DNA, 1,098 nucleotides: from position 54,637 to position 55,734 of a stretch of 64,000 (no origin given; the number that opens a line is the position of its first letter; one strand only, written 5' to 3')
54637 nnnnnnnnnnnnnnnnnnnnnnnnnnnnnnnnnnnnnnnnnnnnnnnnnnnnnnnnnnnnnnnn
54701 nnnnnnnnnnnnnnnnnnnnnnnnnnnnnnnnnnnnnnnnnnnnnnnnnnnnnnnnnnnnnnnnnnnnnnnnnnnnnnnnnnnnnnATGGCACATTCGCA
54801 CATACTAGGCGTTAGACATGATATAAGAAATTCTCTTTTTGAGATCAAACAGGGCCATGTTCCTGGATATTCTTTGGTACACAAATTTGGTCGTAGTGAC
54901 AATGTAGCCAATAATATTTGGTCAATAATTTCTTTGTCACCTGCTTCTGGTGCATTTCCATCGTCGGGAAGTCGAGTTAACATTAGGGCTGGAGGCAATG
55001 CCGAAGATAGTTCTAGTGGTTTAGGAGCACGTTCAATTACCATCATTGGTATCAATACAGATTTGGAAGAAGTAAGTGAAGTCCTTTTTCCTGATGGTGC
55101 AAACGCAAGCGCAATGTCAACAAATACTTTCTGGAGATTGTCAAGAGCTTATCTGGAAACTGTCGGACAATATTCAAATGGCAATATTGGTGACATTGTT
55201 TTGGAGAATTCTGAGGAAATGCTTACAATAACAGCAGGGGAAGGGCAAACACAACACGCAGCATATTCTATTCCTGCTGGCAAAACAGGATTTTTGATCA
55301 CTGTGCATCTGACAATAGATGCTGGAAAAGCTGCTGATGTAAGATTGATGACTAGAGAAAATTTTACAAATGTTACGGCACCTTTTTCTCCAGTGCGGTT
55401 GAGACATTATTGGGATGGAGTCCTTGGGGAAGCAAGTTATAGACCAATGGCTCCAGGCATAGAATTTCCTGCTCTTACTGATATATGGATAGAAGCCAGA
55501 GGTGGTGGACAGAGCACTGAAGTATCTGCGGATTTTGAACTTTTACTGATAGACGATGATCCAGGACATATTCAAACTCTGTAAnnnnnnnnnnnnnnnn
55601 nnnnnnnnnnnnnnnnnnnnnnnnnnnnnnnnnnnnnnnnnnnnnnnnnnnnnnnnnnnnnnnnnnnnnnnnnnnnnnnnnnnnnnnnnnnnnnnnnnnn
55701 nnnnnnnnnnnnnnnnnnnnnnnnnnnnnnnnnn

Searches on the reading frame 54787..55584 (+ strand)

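Call 21: search_protein_families(library=pfam, proteins=[window:54787-55584:+], max_evalue=0.01)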
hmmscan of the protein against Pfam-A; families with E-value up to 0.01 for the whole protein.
window:54787-55584:+ (265 aa): 0 families

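Call 72: search_protein_families(library=phrogs, proteins=[window:54787-55584:+], max_evalue=0.001)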
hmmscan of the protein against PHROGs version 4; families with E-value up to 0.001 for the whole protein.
window:54787-55584:+ (265 aa): 1 family
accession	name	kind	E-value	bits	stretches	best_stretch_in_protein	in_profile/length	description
phrog_8198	-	unknown function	2.4e-27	96.9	1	19-256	42-261/262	-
